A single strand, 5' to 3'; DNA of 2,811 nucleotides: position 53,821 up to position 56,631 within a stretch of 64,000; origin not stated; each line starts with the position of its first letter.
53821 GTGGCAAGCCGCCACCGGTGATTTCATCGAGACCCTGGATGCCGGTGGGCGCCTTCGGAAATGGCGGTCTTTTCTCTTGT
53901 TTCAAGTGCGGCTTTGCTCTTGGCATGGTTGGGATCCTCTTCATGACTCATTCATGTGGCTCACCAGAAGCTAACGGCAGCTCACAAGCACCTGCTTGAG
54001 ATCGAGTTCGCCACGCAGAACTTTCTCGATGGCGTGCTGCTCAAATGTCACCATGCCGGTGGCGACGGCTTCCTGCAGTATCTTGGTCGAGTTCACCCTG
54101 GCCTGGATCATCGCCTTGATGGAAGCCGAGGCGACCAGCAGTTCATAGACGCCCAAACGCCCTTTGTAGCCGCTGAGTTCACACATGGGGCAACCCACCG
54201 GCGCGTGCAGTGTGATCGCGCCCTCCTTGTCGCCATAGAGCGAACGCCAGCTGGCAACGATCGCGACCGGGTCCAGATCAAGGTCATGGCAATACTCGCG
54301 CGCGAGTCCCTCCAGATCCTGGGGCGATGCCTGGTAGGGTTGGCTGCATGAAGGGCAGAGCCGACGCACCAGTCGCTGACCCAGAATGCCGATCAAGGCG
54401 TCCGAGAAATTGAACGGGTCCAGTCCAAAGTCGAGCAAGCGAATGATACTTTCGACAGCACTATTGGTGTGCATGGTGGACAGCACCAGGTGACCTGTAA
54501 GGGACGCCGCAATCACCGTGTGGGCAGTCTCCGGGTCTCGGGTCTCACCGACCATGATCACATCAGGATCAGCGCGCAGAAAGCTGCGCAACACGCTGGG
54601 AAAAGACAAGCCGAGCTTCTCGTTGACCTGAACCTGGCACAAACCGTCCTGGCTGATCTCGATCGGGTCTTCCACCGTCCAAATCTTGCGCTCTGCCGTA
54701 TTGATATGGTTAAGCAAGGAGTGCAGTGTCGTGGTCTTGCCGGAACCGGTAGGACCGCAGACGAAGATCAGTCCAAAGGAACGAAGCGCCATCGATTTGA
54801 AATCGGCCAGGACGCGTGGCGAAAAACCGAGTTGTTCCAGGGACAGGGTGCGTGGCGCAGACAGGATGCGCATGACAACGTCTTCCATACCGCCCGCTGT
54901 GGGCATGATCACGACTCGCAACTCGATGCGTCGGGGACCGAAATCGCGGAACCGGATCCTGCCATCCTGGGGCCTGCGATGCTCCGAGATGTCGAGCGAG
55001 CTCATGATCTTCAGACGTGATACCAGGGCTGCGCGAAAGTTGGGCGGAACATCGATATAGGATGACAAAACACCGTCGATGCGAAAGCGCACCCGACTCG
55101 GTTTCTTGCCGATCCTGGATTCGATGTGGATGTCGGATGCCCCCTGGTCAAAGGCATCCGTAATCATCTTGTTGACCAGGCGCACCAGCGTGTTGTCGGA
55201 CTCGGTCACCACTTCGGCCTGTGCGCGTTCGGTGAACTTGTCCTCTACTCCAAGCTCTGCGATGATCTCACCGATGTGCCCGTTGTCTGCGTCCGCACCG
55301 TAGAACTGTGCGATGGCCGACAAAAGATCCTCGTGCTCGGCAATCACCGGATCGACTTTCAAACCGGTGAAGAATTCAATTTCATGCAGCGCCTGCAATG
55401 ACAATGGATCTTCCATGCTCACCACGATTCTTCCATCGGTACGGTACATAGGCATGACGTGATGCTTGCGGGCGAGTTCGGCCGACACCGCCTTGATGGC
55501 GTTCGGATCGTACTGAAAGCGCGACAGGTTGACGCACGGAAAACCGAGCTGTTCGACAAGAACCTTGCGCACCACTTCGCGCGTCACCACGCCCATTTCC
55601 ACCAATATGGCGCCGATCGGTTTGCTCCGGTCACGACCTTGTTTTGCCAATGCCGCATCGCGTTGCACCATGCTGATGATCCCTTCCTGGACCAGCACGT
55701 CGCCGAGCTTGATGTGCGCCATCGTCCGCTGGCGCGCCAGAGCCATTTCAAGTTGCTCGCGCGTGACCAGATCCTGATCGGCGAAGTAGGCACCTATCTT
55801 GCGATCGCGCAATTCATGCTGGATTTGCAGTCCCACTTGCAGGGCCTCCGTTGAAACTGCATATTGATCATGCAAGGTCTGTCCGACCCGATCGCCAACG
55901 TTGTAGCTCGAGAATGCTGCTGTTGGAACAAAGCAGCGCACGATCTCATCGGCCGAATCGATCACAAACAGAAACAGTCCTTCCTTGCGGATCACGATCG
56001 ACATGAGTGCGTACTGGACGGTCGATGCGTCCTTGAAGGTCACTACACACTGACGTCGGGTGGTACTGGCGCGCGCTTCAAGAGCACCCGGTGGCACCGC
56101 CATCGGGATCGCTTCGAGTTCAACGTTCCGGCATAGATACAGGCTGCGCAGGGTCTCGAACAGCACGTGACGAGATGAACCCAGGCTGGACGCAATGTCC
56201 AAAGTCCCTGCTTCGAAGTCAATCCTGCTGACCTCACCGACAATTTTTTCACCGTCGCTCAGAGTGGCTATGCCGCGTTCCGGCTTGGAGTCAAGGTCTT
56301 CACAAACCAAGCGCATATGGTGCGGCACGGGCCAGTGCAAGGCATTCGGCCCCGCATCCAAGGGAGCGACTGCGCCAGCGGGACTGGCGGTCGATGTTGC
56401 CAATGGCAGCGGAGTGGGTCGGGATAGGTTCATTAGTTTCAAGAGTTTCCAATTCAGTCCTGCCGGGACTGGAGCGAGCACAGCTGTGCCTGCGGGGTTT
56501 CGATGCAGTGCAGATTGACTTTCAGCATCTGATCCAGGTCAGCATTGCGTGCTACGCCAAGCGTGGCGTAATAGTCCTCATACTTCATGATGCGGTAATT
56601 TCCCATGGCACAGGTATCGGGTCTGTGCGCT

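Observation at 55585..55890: Three and a half tandem MshEN-like c-di-GMP motifs in an orphan PilB/GspE ATPase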

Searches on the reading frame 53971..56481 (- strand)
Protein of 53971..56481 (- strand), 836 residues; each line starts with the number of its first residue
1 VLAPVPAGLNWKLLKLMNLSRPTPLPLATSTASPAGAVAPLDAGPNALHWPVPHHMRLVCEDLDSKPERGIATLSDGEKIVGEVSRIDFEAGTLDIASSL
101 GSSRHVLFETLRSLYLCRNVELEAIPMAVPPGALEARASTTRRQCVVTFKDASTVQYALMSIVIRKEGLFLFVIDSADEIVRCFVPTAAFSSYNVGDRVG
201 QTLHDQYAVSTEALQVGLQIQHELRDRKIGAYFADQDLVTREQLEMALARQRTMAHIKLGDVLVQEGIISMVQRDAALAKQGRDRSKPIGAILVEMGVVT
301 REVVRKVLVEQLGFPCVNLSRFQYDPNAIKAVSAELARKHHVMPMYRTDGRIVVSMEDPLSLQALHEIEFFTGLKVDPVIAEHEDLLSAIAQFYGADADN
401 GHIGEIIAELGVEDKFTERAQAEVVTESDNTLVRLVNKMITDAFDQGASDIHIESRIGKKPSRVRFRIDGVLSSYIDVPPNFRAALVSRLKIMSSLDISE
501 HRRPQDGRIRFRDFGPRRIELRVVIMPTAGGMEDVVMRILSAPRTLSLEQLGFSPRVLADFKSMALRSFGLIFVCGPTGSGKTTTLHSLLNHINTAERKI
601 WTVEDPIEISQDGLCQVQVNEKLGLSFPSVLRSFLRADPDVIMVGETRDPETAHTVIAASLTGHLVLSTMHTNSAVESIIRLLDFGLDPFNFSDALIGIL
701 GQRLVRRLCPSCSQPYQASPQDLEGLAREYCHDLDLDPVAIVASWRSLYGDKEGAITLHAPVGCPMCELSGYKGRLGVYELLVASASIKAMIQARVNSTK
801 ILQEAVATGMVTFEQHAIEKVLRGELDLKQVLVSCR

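Call 5: search_protein_families(library=pfam, proteins=[window:53971-56481:-], max_evalue=0.01)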
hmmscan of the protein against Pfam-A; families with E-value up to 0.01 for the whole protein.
window:53971-56481:- (836 aa): 6 families
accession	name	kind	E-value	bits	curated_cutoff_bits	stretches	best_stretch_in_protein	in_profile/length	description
PF00437.27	T2SSE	-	2.2e-115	385.7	24.9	1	427-832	3-369/370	Type II/IV secretion system protein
PF05157.20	MshEN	-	5.6e-21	74.8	23.1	1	312-397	1-87/90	MshEN domain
PF13401.12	AAA_22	-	0.00013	22.7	27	1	570-615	6-51/130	AAA domain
PF13191.12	AAA_16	-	0.0004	21.4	32.6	1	561-604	16-58/167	AAA ATPase domain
PF00005.33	ABC_tran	-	0.0059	17.6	25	0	564-608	6-50/137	ABC transporter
PF05729.18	NACHT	-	0.0099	16.2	26.7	0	572-593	3-24/167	NACHT domain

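Call 6: search_protein_families(library=ncbifam, proteins=[window:53971-56481:-], max_evalue=0.001)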
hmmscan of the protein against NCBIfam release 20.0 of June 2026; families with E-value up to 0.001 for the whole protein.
window:53971-56481:- (836 aa): 20 families
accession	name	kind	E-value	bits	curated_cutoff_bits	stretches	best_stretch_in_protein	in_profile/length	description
TIGR02538.1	type_IV_pilB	equivalog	3.7e-148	494.6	675.65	1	258-831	1-558/564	type IV-A pilus assembly ATPase PilB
TIGR02533.1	type_II_gspE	equivalog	9.8e-139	463.1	630.25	1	330-832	2-483/486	type II secretion system ATPase GspE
NF053534.1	T4PilAsmATPsTfpB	equivalog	2.3e-121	406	850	1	300-832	64-579/584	type IV pilus assembly ATPase TfpB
NF007755.0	PRK10436.1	equivalog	1e-105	354.1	617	1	334-831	11-455/465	type II secretion system protein GspE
NF041000.1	ATPase_ComGA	equivalog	5.3e-72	242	300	1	438-706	2-266/267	competence type IV pilus ATPase ComGA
TIGR01420.1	pilT_fam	subfamily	7e-53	180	319.1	2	437-707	3-270/343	PilT/PilU family type 4a pilus ATPase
TIGR02525.1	plasmid_TraJ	equivalog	1.8e-24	86.4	368.3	1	536-684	121-271/372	plasmid transfer ATPase TraJ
TIGR02524.1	dot_icm_DotB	equivalog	3.6e-19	69.2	463.3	1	569-683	134-257/358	Dot/Icm type IV secretion system ATPase DotB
NF053729.1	c-di-GMP_motif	domain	6.2e-18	64.3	38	2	258-311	1-53/53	cyclic di-GMP-binding domain-containing protein, MshE-related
NF012033.0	PRK15489.1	equivalog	8.8e-18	63.8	537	1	256-426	490-660/703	glycosyl transferase family protein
NF058587.1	archaellum_moto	equivalog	2.2e-17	63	550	1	562-683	268-394/527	archaellum flagellar ATPase motor FlaI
NF008411.1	PRK11234.1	equivalog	1.7e-16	59.8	1170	2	258-426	483-648/723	cyclic di-3',5'-guanylate-activated glycosyltransferase NfrB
TIGR02782.1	TrbB_P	equivalog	7.7e-15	54.9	304.55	1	565-682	132-252/303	P-type conjugative transfer ATPase TrbB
TIGR03819.1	heli_sec_ATPase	hypoth_equivalog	2.1e-14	53.5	373.15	1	485-682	98-297/340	TadA family conjugal transfer-associated ATPase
TIGR02788.1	VirB11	equivalog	2.6e-14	53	249.95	1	558-683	133-263/308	P-type DNA transfer ATPase VirB11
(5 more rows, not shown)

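Call 46: predict_structure(alignment_id=A3)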
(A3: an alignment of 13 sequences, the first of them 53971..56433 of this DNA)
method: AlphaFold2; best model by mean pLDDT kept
length: 820 residues; sequences in the alignment: 13
mean_pLDDT: 55.8   pTM: 0.28
mean pLDDT of the five models: 55.8, 55.3, 54.1, 50.2, 49.1
residues with pLDDT >= 90: 18; 70-90: 260; 50-70: 140; < 50: 402
segments of 3 or more residues with pLDDT < 50: 1-30, 110-123, 182-188, 191-193, 207-211, 382-421, 435-445, 464-555, 559-565, 567-569, 571-627, 629-639, 641-649, 654-693, 750-769, 775-777, 779-786, 792-820
pLDDT, mean of each block of 10 residues (from residue 1): 28 29 36 67 64 87 86 85 75 90 73 36 65 84 82 85 84 80 48 54 49 54 56 55 79 85 81 83 83 78 77 77 87 81 83 77 86 79 39 34 27 38 54 47 49 55 47 37 28 27 33 28 25 32 39 45 47 43 36 27 37 47 45 48 47 45 35 28 36 55 74 63 81 76 55 35 36 48 48 42 41 36
secondary structure, 60 per line:
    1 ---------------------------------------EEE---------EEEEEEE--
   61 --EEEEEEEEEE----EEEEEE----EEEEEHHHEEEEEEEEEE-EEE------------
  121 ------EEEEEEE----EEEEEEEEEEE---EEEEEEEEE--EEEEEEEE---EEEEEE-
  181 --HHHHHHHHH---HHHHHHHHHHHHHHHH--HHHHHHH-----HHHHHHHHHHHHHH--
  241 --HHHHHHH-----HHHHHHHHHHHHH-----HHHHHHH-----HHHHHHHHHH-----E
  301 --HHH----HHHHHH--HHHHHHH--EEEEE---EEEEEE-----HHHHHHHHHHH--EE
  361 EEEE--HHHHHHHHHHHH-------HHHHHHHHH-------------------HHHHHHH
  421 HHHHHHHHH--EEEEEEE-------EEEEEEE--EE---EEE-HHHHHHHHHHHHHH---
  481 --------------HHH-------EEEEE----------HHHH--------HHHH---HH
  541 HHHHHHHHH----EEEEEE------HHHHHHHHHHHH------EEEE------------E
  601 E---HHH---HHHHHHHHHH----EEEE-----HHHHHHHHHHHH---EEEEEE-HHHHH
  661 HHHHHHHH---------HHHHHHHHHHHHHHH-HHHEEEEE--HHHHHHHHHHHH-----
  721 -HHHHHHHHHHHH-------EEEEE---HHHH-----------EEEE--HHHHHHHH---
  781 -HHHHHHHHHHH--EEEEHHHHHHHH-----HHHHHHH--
elements in order (helices of 4 or more, strands of 3 or more residues): E40-42 E52-58 E63-72 E77-82 E87-91 E95-104 E106-108 E127-133 E138-148 E152-160 E163-170 E174-179 H183-191 H195-210 H213-219 H225-238 H243-249 H255-267 H273-279 H285-294 H310-315 H318-324 E327-331 E335-340 H346-356 E359-364 H367-378 H386-394 H414-429 E432-438 E446-452 E460-462 H464-477 E505-509 H520-523 H532-535 H539-549 E554-559 H566-577 E584-587 H611-620 E625-628 H634-645 E649-654 H656-668 H678-692 E697-701 H704-715 H722-733 E741-745 H749-752 E764-767 H770-777 H782-792 E795-798 H799-806 H812-818

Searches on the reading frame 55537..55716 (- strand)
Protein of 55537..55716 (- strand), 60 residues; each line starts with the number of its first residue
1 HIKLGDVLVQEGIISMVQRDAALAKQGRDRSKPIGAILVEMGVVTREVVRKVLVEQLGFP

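Call 18: search_protein_families(library=ncbifam, proteins=[window:55537-55716:-], max_evalue=1)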
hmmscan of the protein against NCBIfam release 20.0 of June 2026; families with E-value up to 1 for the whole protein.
seq(60 aa): 4 families
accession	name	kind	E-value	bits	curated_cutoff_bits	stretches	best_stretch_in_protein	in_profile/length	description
NF053729.1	c-di-GMP_motif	domain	5.7e-13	48.5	38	1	3-56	1-53/53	cyclic di-GMP-binding domain-containing protein, MshE-related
NF012033.0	PRK15489.1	equivalog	2.1e-06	26.2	537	1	3-60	492-548/703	glycosyl transferase family protein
NF008411.1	PRK11234.1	equivalog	0.0014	17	1170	1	3-56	656-708/723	cyclic di-3',5'-guanylate-activated glycosyltransferase NfrB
TIGR03029.1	EpsG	equivalog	0.05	12.8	313.8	1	3-58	4-58/274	chain length determinant protein tyrosine kinase EpsG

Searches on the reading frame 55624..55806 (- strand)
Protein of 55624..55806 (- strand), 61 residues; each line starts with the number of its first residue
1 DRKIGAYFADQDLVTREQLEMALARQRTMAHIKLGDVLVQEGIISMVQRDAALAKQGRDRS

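Call 18: search_protein_families(library=ncbifam, proteins=[window:55624-55806:-], max_evalue=1)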
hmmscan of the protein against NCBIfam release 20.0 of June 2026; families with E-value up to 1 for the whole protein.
seq(61 aa): 3 families
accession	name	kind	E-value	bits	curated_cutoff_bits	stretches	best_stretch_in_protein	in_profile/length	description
NF053729.1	c-di-GMP_motif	domain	1.7e-12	46.9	38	1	3-56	1-53/53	cyclic di-GMP-binding domain-containing protein, MshE-related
NF008411.1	PRK11234.1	equivalog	3.8e-05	22.3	1170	1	3-56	483-534/723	cyclic di-3',5'-guanylate-activated glycosyltransferase NfrB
NF012033.0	PRK15489.1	equivalog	4.6e-05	21.8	537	1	2-57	491-545/703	glycosyl transferase family protein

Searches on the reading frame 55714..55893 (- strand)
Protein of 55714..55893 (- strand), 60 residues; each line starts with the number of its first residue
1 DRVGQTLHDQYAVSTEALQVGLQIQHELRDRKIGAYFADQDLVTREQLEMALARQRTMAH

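Call 18: search_protein_families(library=ncbifam, proteins=[window:55714-55893:-], max_evalue=1)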
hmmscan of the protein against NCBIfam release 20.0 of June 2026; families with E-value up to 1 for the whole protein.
seq(60 aa): 3 families
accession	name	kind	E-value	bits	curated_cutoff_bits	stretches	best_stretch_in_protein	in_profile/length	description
NF053729.1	c-di-GMP_motif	domain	1e-07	31.6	38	1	2-55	1-53/53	cyclic di-GMP-binding domain-containing protein, MshE-related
NF008411.1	PRK11234.1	equivalog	0.00072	18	1170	1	3-58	484-537/723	cyclic di-3',5'-guanylate-activated glycosyltransferase NfrB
NF012033.0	PRK15489.1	equivalog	0.00086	17.6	537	1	2-57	492-546/703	glycosyl transferase family protein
